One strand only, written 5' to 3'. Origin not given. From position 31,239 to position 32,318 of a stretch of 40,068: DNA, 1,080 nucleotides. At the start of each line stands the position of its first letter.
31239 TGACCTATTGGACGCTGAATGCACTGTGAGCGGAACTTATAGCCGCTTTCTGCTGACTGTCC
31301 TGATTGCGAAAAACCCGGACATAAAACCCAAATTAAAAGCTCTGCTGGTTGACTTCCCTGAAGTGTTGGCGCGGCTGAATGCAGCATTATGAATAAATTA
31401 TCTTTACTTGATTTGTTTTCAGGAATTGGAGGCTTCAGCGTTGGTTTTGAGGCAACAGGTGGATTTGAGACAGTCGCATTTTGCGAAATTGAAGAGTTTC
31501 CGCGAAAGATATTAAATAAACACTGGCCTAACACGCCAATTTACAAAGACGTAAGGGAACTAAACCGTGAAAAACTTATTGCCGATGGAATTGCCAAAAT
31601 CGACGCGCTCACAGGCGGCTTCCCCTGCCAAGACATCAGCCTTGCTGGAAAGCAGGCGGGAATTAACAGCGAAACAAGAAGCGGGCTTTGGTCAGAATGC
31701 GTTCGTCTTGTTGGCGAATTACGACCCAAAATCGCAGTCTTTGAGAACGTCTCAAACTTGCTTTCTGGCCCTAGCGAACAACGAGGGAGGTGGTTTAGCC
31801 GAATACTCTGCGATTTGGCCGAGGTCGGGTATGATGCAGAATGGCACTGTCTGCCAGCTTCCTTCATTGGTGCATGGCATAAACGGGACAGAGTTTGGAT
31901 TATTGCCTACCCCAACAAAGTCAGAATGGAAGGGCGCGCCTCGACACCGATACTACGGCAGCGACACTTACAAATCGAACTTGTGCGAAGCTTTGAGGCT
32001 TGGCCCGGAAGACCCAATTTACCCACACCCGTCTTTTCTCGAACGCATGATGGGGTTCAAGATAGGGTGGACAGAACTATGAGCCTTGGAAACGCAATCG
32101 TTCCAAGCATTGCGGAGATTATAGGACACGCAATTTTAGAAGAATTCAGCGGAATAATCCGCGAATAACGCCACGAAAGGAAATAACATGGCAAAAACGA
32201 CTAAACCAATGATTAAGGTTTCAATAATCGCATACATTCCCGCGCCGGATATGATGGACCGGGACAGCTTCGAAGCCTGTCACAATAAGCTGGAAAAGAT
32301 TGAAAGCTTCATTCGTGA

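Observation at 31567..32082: Two protein-like reading frames over the same DNA inside the C5-cytosine methyltransferase gene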

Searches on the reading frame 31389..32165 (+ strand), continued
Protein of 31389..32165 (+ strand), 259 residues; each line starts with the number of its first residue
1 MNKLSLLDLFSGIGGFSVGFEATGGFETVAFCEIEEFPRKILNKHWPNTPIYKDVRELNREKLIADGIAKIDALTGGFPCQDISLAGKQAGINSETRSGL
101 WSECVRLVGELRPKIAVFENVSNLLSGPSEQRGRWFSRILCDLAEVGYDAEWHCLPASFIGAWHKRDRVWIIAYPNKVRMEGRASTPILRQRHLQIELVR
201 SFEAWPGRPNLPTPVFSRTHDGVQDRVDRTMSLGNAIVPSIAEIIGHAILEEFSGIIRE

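Call 73: fold_search(model_id=the predicted structure, library=pdb)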
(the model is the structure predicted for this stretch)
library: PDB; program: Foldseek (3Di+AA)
matches with E <= 10: 1965; with E <= 0.001: 602
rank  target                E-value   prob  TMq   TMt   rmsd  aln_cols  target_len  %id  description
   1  2uz4_A                9.9e-15  1.00  0.57  0.46   3.3       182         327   28  HhaI DNA methyltransferase R165N mutant complex with 13mer GCGC-GMGC oligonucleotide and SAH (released 2008-06-03)
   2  2uyc_A                1.7e-14  1.00  0.57  0.46   3.3       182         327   28  HhaI DNA methyltransferase R163N mutant complex with 13mer GCGC-GMGC oligonucleotide and SAH (released 2008-05-27)
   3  2i9k_A                1.9e-14  1.00  0.57  0.46   3.2       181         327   29  Engineered Extrahelical Base Destabilization Enhances Sequence Discrimination of DNA Methyltransferase M.HhaI (released 2006-10-10)
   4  2zcj_A                2.0e-14  1.00  0.57  0.46   3.2       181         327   28  Ternary structure of the Glu119Gln M.HhaI, C5-Cytosine DNA methyltransferase, with unmodified DNA and AdoHcy (released 2007-12-04)
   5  2uyh_A                2.1e-14  1.00  0.57  0.46   3.3       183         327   28  HhaI DNA methyltransferase S87Q-Q237S mutant complex with 13mer GCGC- GMGC oligonucleotide and SAH (released 2008-05-27)
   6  2z6u_A                2.2e-14  1.00  0.57  0.46   3.2       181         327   28  Ternary structure of the Glu119Ala M.HhaI, C5-Cytosine DNA methyltransferase, with unmodified DNA and AdoHcy (released 2007-11-20)
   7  2z6q_A                3.1e-14  1.00  0.57  0.46   3.1       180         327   28  Ternary structure of Arg165Ala M.HhaI C5-Cytosine DNA methyltransferase with unmodified DNA and AdoHcy (released 2007-08-28)
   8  1fjx_A                6.1e-14  1.00  0.57  0.46   3.2       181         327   29  STRUCTURE OF TERNARY COMPLEX OF HHAI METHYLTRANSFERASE MUTANT (T250G) IN COMPLEX WITH DNA AND ADOHCY (released 2000-12-15)
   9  2z6a_A                6.5e-14  1.00  0.57  0.46   3.2       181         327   28  S-Adenosyl-L-methionine-Dependent Methyl Transfer: Observable Precatalytic Intermediates during DNA Cytosine Methylati (released 2007-08-21)
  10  6w8v_B                1.4e-13  1.00  0.54  0.18   4.2       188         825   27  Crystal structure of mouse DNMT1 in complex with ACG DNA (released 2020-07-08)
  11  3g7u                  2.3e-13  1.00  0.55  0.42   3.7       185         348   26  Crystal structure of putative DNA modification methyltransferase encoded within prophage Cp-933R (E.coli) (released 2009-02-24)
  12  5gut                  2.4e-13  1.00  0.55  0.19   4.1       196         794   25  The crystal structure of mouse DNMT1 (731-1602) mutant - N1248A (released 2017-09-06)
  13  3ubt_A                2.9e-13  1.00  0.55  0.44   3.5       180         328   23  Crystal Structure of C71S Mutant of DNA Cytosine-5 Methyltransferase M.HaeIII Bound to DNA (released 2012-10-03)
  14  7xib_A                5.1e-13  1.00  0.53  0.18   4.2       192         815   26  Cryo-EM structure of human DNMT1 (aa:351-1616) in complex with ubiquitinated H3 and hemimethylated DNA analog (CXXC-di (released 2022-11-30)
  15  1dct_A                5.5e-13  1.00  0.54  0.44   3.9       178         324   26  DNA (CYTOSINE-5) METHYLASE FROM HAEIII COVALENTLY BOUND TO DNA (released 1995-09-15)
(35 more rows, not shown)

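Call 77: find_encoding_contigs(protein=P0121, flank=1500, max_places=3)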
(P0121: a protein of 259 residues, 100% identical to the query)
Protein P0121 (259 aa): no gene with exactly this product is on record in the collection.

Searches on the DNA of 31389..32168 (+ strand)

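Call 68: search_dna_similar(query=window:31389-32168:+, collection=ecoli_genomes, mode=distant, max_rows=12)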
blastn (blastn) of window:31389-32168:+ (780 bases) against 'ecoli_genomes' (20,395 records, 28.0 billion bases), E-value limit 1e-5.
No match.
